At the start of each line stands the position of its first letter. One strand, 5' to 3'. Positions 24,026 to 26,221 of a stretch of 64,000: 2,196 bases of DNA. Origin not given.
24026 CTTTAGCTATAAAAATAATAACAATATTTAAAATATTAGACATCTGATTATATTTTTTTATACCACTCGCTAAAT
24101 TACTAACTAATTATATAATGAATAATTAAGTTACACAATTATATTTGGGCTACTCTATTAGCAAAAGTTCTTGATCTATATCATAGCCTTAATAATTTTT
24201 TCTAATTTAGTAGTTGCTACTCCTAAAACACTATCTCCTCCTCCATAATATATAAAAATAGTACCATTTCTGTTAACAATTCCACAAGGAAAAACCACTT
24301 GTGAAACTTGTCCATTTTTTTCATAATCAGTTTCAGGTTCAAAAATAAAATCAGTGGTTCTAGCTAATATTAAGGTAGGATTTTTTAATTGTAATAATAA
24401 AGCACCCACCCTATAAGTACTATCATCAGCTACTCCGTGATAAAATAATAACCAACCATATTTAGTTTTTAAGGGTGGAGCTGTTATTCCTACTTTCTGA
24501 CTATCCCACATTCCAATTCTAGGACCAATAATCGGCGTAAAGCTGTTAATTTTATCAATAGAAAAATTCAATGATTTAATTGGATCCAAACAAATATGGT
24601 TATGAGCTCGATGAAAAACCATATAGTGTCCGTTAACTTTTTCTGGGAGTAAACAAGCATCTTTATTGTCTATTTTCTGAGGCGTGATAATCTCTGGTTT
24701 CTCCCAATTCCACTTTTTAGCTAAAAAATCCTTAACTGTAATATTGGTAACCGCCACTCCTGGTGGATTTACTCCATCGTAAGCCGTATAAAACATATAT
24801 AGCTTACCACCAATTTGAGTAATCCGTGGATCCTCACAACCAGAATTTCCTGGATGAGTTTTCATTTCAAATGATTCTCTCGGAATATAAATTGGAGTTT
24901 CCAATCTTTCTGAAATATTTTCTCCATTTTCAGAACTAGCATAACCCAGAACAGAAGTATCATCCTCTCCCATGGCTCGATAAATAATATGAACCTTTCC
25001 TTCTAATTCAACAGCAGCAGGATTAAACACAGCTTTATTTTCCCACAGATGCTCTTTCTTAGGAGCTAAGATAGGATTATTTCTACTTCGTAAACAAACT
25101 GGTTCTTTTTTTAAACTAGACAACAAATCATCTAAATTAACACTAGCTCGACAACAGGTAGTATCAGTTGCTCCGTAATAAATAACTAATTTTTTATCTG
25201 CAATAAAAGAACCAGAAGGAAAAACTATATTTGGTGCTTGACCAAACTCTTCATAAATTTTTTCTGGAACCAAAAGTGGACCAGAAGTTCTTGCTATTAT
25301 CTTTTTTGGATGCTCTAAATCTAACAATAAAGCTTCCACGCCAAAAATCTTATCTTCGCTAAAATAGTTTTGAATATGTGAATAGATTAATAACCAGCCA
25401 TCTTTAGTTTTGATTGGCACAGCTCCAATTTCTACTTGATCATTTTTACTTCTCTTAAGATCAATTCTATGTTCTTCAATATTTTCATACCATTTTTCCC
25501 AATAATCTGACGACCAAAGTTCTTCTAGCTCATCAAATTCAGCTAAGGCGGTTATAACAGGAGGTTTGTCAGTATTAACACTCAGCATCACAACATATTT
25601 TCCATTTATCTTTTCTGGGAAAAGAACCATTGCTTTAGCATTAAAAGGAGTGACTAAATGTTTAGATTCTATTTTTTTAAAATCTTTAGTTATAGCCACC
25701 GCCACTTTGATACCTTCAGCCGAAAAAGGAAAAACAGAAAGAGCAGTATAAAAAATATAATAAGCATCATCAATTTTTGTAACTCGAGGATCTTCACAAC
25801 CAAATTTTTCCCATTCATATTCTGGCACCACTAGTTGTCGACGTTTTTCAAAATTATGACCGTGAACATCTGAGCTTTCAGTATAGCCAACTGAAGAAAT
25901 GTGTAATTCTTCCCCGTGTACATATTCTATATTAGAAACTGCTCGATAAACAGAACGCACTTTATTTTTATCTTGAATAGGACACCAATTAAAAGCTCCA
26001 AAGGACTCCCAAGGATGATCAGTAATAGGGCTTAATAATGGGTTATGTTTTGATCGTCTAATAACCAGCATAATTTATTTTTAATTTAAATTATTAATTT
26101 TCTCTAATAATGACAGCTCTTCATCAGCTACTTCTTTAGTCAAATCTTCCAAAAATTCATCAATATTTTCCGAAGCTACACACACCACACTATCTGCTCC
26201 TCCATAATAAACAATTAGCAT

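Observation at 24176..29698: Mannoside-utilisation locus: two ~600-aa double-module GH130 proteins, a PMI-type cupin and a divergent MFS transporter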

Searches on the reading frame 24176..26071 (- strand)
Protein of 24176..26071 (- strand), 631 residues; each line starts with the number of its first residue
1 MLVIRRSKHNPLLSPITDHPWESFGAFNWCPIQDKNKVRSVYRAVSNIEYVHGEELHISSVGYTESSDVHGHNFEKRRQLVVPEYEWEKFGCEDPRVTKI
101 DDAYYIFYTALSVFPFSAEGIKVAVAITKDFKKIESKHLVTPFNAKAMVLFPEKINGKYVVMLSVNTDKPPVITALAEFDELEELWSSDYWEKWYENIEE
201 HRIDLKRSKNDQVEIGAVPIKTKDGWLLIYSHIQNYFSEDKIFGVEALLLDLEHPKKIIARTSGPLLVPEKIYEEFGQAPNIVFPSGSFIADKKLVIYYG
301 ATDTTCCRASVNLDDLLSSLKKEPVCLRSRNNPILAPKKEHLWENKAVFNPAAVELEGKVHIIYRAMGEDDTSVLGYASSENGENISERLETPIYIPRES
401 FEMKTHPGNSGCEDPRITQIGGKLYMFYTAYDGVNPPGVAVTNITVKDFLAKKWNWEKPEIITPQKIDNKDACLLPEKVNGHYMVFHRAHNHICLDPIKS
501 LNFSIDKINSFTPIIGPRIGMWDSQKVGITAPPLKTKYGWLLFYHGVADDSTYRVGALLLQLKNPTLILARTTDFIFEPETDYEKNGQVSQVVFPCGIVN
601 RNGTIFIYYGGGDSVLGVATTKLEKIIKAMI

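Call 3: search_protein_families(library=pfam, proteins=[window:24176-26071:-], max_evalue=0.1)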
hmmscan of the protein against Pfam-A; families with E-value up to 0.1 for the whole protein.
window:24176-26071:- (631 aa): 2 families
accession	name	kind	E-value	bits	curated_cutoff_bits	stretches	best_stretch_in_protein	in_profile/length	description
PF04041.19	Glyco_hydro_130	-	2.1e-103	346.1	26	2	344-630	31-318/320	beta-1,4-mannooligosaccharide phosphorylase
PF04616.20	Glyco_hydro_43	-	0.0048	16.7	32.2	0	408-468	178-234/288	Glycosyl hydrolases family 43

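Call 4: search_protein_families(library=ncbifam, proteins=[window:24176-26071:-], max_evalue=0.1)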
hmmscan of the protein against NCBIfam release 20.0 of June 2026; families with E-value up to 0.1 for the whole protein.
window:24176-26071:- (631 aa): 3 families
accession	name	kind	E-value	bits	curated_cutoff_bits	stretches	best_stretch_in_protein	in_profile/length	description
NF052550.1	BManbPhaseBMBP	equivalog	1.2e-129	431.9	450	2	329-626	7-294/296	beta-1,2-mannobiose phosphorylase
NF050092.1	BtaManbiosPhlase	equivalog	4.9e-100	334.8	550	2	60-321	105-351/351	BtaManbiosPhlase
NF058598.1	BetMansidBT3780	equivalog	3.5e-55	187.6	550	2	331-622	43-363/366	beta-1,2-mannosidase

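Call 7: search_solved_structures(query=window:24176-26071:-, max_evalue=0.001, show_alignments=2)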
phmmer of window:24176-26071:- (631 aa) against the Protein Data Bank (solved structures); distinct sequences matched with E-value up to 0.001: 18.
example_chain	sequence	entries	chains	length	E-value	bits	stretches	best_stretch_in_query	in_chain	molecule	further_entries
7fip_A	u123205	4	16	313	1.3e-57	198.6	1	328-626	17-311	Beta-1,2-mannobiose phosphorylase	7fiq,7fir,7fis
9fj8_A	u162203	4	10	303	4.5e-57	196.8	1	328-625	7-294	1,2-beta-oligomannan phosphorylase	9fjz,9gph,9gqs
5b0p_A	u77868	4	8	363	1.4e-43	152.3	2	468-627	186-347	Lin0857 protein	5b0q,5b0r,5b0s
9eqq_A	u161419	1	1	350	1.3e-29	106.1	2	517-627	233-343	Uhgb_MS mannoside synthase from an unknown human gut bacterium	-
9erg_A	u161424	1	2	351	1.3e-29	106.1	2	517-627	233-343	Uhgb_MS mannoside synthase from an unknown human gut bacterium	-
9erh_A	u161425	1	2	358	1.4e-29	106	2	517-627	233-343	Uhgb_MS mannoside synthase from an unknown human gut bacterium in complex with 1,2-beta-ma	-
1vkd_A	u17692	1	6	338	1.6e-28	102.5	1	92-322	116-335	conserved hypothetical protein TM1225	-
4onz_A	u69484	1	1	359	1.9e-27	99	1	338-621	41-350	putative glycoside hydrolase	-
5ayd_A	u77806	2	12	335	3.3e-23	85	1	85-321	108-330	Beta-1,4-mannooligosaccharide phosphorylase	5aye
3r67_A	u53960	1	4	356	5.2e-23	84.3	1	342-620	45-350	putative Glycosidase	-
5a7v_B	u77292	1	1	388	2.4e-22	82.1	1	341-621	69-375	PUTATIVE GLYCOSIDASE PH117-RELATED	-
5a7v_A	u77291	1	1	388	2.4e-22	82.1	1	341-621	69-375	PUTATIVE GLYCOSIDASE PH117-RELATED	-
3qc2_A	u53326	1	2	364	2.6e-22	82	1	338-622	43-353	glycosyl hydrolase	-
4udk_E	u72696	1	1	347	4.6e-22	81.2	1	93-306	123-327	UHGB_MP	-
4udg_A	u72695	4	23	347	4.6e-22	81.2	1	93-306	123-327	UHGB_MP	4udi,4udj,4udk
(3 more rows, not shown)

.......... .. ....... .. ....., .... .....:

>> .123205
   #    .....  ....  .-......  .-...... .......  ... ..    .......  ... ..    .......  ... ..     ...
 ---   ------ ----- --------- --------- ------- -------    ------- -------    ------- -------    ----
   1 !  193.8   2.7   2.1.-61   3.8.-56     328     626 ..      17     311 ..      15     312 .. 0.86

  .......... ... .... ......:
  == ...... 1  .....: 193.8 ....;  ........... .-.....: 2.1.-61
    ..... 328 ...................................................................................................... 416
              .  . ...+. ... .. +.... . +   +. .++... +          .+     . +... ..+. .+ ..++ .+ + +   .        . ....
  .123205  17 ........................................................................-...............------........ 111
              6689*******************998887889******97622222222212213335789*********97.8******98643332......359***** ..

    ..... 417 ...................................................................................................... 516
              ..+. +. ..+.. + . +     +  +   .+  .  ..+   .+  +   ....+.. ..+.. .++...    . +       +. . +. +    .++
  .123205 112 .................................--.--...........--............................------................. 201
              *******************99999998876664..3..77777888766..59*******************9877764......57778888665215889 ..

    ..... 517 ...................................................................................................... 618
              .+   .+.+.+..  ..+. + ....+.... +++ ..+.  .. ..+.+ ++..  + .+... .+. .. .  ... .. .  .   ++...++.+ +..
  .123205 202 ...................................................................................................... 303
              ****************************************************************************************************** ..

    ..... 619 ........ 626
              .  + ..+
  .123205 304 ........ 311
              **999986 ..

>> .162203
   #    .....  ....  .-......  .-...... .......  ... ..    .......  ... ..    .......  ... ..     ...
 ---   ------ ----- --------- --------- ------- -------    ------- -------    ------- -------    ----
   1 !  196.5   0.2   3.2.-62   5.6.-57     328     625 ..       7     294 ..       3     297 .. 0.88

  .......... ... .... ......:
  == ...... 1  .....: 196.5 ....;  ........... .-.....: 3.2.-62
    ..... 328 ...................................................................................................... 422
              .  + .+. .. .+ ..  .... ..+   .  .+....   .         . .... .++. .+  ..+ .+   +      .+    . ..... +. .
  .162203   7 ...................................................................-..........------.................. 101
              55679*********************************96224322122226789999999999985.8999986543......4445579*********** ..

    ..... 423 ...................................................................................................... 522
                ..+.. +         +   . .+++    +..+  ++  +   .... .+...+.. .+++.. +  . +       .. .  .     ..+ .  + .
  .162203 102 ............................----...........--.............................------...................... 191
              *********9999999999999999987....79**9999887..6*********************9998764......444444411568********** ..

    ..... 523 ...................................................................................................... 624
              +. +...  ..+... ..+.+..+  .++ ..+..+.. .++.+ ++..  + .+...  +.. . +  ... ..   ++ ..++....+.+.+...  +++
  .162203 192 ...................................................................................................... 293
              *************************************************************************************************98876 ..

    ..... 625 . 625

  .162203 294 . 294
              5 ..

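Call 9: find_homologous_proteins(query=window:24176-26071:-, max_evalue=1e-10)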
Query window:24176-26071:- (631 aa): 6998 proteins with E <= 1e-10 among 8000 candidates; the best 120 are listed.
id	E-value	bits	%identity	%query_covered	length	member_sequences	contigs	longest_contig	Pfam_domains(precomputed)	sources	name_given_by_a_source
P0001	0.0e+0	1478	100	100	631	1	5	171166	PF04041.20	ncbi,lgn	-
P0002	0.0e+0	1189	78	100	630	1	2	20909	PF04041.20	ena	-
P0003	0.0e+0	1178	77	100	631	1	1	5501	PF04041.20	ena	-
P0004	0.0e+0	1172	76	100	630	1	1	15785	PF04041.20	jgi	jgi:predicted GH43/DUF377 family glycosyl hydrolase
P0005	0.0e+0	1169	77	100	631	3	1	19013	PF04041.20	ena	-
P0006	0.0e+0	1169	76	100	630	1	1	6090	PF04041.20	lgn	-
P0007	0.0e+0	1167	76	100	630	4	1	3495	PF04041.20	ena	-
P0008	0.0e+0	1165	75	100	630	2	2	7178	PF04041.20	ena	-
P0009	0.0e+0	1162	75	100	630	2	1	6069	PF04041.20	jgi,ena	-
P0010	0.0e+0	1159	76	100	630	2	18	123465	PF04041.20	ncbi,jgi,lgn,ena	-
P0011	0.0e+0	1156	75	100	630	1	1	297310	PF04041.20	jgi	jgi:predicted GH43/DUF377 family glycosyl hydrolase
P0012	0.0e+0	1154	75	100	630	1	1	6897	PF04041.20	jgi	jgi:predicted GH43/DUF377 family glycosyl hydrolase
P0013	0.0e+0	1153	75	100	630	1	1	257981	PF04041.20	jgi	jgi:predicted GH43/DUF377 family glycosyl hydrolase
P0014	0.0e+0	1153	76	100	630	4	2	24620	PF04041.20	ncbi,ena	ncbi:MAG: hypothetical protein WCF93_02230 [Candidatus Moraniibacteriota bacterium]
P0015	0.0e+0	1150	74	100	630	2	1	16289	PF04041.20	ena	-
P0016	0.0e+0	1143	75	100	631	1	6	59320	PF04041.20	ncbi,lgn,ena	-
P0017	0.0e+0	1133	74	100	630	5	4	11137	PF04041.20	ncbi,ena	-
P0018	0.0e+0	1130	73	100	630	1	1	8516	PF04041.20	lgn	-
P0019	0.0e+0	1125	73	100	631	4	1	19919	PF04041.20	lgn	-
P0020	0.0e+0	1122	73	100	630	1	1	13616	PF04041.20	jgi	jgi:predicted GH43/DUF377 family glycosyl hydrolase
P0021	0.0e+0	1120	73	100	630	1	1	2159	PF04041.20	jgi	jgi:predicted GH43/DUF377 family glycosyl hydrolase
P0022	0.0e+0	1117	72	100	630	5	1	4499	PF04041.20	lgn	-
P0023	0.0e+0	1116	72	100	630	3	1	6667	PF04041.20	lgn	-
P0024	0.0e+0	1110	73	100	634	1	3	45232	PF04041.20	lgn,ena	-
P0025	0.0e+0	1108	72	100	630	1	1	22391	PF04041.20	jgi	jgi:predicted GH43/DUF377 family glycosyl hydrolase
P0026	0.0e+0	1082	70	100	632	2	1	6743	PF04041.20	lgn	-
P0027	0.0e+0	1076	75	92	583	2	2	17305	PF04041.20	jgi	jgi:predicted GH43/DUF377 family glycosyl hydrolase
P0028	0.0e+0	1076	71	100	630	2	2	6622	PF04041.20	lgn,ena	-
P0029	0.0e+0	1062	70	100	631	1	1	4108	PF04041.20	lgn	-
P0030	0.0e+0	1062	70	100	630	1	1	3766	PF04041.20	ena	-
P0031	0.0e+0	1058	70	100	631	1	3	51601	PF04041.20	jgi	jgi:predicted GH43/DUF377 family glycosyl hydrolase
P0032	0.0e+0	1052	74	92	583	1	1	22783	PF04041.20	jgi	jgi:predicted GH43/DUF377 family glycosyl hydrolase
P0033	0.0e+0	1051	69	100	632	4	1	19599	PF04041.20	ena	-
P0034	0.0e+0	1051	70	100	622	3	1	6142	PF04041.20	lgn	-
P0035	0.0e+0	1048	69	100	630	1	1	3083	PF04041.20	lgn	-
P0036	0.0e+0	1043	69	100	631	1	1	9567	PF04041.20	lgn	-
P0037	0.0e+0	1038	68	100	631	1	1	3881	PF04041.20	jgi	jgi:predicted GH43/DUF377 family glycosyl hydrolase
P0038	0.0e+0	1033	67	100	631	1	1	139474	PF04041.20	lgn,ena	-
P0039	0.0e+0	1030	66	100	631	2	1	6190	PF04041.20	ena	-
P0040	0.0e+0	1026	66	100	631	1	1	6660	PF04041.20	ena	-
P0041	0.0e+0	1020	66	100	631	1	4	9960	PF04041.20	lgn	-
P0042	0.0e+0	1019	67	100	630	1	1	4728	PF04041.20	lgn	-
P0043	0.0e+0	1012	66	100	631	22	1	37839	PF04041.20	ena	-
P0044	1.7e-296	1003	65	100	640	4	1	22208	PF04041.20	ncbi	-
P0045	5.5e-295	998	67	97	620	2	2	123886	PF04041.20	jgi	jgi:predicted GH43/DUF377 family glycosyl hydrolase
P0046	6.5e-295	998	70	92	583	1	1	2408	PF04041.20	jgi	jgi:predicted GH43/DUF377 family glycosyl hydrolase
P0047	2.9e-274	929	49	100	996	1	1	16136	PF04041.20,PF04616.21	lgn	-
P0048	1.7e-273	927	49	99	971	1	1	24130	PF04041.20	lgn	-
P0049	3.2e-272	923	62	100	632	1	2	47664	PF04041.20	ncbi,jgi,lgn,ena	-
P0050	9.0e-265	898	59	100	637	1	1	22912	PF04041.20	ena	-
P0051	1.1e-259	881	73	79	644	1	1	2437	PF04041.20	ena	-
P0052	1.5e-259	881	60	98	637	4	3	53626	PF04041.20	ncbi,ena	-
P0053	7.7e-259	878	59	100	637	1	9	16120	PF04041.20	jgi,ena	jgi:beta-1,2-mannobiose phosphorylase / 1,2-beta-oligomannan phosphorylase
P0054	5.5e-258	876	57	100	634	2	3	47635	PF04041.20,PF04616.21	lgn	-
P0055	8.6e-258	875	58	100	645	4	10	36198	PF04041.20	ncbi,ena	-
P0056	9.9e-258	875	58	100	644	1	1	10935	PF04041.20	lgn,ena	-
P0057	3.0e-257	873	49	99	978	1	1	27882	PF22847.3,PF04041.20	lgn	-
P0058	1.0e-256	871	58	100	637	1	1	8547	PF04041.20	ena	-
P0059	1.2e-256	871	58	100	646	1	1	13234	PF04041.20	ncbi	-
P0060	1.3e-256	871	57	100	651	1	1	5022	PF04041.20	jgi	jgi:beta-1,2-mannobiose phosphorylase / 1,2-beta-oligomannan phosphorylase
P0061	1.4e-256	871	58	100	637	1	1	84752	PF04041.20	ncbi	-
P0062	2.6e-256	870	58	100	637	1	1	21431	PF04041.20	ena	-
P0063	6.9e-256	869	59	100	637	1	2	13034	PF04041.20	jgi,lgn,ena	-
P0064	7.4e-256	869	57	100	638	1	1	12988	PF04041.20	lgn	-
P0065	8.4e-256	868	59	100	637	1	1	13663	PF04041.20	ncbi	ncbi:MAG: hypothetical protein ABIF22_00050 [bacterium]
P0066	8.5e-256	868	57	100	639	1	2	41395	PF04041.20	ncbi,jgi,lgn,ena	ncbi:MAG: hypothetical protein WCX27_02490 [Candidatus Paceibacterota bacterium]|jgi:predicted GH43/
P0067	1.0e-255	868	58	100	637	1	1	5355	PF04041.20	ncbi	-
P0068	1.2e-255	868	57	100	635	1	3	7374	PF04041.20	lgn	-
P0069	4.1e-254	863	56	100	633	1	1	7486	PF04041.20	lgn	-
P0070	4.8e-254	863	58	100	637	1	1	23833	PF04041.20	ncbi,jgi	jgi:predicted GH43/DUF377 family glycosyl hydrolase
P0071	5.2e-254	862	58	100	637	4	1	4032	PF04041.20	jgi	-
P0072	1.3e-253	861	57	100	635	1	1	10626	PF04041.20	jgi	-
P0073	2.2e-253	860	58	100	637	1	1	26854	PF04041.20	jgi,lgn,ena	-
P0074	3.4e-253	860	57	100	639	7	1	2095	PF04041.20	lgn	-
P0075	5.5e-253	859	60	100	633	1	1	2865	PF04041.20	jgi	-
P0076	5.9e-253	859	57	100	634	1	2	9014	PF04041.20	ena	-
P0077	3.6e-252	856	58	100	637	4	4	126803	PF04041.20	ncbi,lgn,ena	-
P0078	9.6e-252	855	58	100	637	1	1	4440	PF04041.20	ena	-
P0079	1.3e-251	855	56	100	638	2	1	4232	PF04041.20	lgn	-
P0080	5.0e-251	853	56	99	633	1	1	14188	PF04041.20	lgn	-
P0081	5.1e-251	853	57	100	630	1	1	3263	PF04041.20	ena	-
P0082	7.1e-251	852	57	98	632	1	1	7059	PF04041.20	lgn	-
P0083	8.1e-251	852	57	100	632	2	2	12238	PF04041.20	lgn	-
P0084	1.3e-250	851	58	100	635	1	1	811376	PF04041.20,PF04616.21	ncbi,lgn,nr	ncbi:hypothetical protein IPJ70_01460 [Candidatus Campbellbacteria bacterium]|nr:MAG: hypothetical p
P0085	2.4e-250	850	56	100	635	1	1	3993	PF04041.20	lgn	-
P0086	3.6e-250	850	57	100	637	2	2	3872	PF04041.20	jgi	-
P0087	3.7e-250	850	58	100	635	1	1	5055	PF04041.20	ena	-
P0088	4.1e-250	850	56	100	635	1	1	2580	PF04041.20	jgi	jgi:predicted GH43/DUF377 family glycosyl hydrolase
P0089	4.9e-250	849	56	100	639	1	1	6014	PF04041.20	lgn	-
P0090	7.2e-250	849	58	100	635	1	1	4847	PF04041.20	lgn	-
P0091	8.7e-250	848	56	100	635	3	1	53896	PF04041.20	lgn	-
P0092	1.4e-249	848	58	100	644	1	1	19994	PF04041.20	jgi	jgi:predicted GH43/DUF377 family glycosyl hydrolase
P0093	2.9e-249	847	56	100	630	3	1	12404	PF04041.20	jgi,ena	-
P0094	4.6e-249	846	57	100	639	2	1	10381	PF04041.20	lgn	-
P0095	6.9e-249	846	56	100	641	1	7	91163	PF04041.20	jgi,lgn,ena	jgi:predicted GH43/DUF377 family glycosyl hydrolase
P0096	1.5e-248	844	57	100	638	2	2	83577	PF04041.20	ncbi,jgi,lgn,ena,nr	ncbi:MAG: hypothetical protein KBB01_03665 [Candidatus Omnitrophica bacterium]|jgi:predicted GH43/DU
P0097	1.6e-248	844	56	100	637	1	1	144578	PF04041.20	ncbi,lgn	-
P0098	3.0e-248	843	56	100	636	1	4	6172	PF04041.20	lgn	-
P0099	3.4e-248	843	57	97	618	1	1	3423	PF04041.20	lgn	-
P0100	1.6e-247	841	58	100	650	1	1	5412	PF04041.20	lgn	-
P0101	4.8e-247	839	56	100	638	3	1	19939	PF04041.20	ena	-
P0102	5.2e-247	839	71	77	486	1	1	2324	PF04041.20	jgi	-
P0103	5.4e-247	839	56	100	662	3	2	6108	PF04041.20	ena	-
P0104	1.3e-246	838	55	100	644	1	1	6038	PF04041.20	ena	-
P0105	2.7e-246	837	56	99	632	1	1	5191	PF04041.20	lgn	-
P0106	3.4e-246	837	54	100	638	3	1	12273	PF04041.20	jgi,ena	-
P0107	3.5e-246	837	55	100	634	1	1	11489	PF04041.20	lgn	-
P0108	3.8e-246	836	55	100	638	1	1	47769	PF04041.20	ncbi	ncbi:MAG: hypothetical protein ABIG92_03050 [Candidatus Omnitrophota bacterium]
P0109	3.8e-246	836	56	100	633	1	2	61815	PF04041.20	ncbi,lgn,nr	ncbi:hypothetical protein H0W91_01345 [Patescibacteria group bacterium]|nr:hypothetical protein [Pat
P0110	4.3e-246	836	56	100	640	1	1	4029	PF04041.20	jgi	-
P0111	7.2e-246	836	54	99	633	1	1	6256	PF04041.20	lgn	-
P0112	1.8e-245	834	56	99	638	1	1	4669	PF04041.20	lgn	-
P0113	1.9e-245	834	55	100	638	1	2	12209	PF04041.20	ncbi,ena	-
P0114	2.1e-245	834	57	100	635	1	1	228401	PF04041.20,PF04616.21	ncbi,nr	ncbi:MAG: hypothetical protein NUW02_02270 [Candidatus Campbellbacteria bacterium]|nr:hypothetical p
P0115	2.4e-245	834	56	100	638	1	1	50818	PF04041.20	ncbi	ncbi:MAG: hypothetical protein ABH848_02985 [Candidatus Omnitrophota bacterium]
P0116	2.7e-245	834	58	100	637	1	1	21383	PF04041.20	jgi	jgi:predicted GH43/DUF377 family glycosyl hydrolase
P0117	2.9e-245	834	57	100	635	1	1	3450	PF04041.20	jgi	jgi:predicted GH43/DUF377 family glycosyl hydrolase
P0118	3.2e-245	833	55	100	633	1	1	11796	PF04041.20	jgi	-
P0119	3.4e-245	833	56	100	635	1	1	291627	PF04041.20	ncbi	-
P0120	3.9e-245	833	56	100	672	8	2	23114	PF04041.20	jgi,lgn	jgi:predicted GH43/DUF377 family glycosyl hydrolase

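Call 25: find_encoding_contigs(protein=window:24176-26071:-, flank=10000, max_places=4)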
Protein window:24176-26071:- (631 aa): 9 contigs read that carry it; 4 places shown.
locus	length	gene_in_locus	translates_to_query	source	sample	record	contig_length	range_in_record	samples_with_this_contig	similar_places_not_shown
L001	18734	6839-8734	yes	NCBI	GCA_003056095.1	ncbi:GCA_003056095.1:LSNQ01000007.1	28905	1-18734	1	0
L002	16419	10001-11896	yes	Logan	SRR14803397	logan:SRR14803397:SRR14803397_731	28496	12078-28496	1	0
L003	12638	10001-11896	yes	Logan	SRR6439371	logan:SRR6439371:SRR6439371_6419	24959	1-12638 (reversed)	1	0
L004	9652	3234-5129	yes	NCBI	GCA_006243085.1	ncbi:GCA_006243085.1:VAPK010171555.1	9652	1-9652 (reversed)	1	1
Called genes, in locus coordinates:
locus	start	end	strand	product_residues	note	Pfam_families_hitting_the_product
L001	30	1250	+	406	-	PF02463:SMC_N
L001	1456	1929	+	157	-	PF00886:Ribosomal_S16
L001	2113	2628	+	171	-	PF00466:Ribosomal_L10, PF27436:RL10_C (weak)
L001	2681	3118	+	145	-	PF16320:Ribosomal_L12_N, PF00542:Ribosomal_L12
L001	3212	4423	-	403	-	PF07690:MFS_1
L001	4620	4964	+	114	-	PF01050:MannoseP_isomer, PF07883:Cupin_2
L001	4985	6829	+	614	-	PF04041:Glyco_hydro_130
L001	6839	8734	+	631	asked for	PF04041:Glyco_hydro_130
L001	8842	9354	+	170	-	PF01569:PAP2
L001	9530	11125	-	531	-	PF13177:DNA_pol3_delta2, PF13401:AAA_22 (weak), PF13604:AAA_30 (weak), PF00004:AAA, PF07728:AAA_5 (weak), PF22608:DNAX_ATPase_lid, PF12169:DNA_pol3_gamma3, PF20964:DnaX_C (weak), +2 more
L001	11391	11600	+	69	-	-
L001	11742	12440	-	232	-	PF04138:GtrA_DPMS_TM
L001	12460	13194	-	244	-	-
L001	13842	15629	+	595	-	PF00009:GTP_EFTU, PF01926:MMR_HSR1 (weak), PF22042:EF-G_D2, PF03144:GTP_EFTU_D2, PF00679:EFG_C, PF21018:BipA_C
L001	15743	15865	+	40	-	-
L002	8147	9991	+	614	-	PF04041:Glyco_hydro_130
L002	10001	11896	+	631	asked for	PF04041:Glyco_hydro_130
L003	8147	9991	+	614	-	PF04041:Glyco_hydro_130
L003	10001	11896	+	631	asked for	PF04041:Glyco_hydro_130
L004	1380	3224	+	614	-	PF04041:Glyco_hydro_130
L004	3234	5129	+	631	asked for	PF04041:Glyco_hydro_130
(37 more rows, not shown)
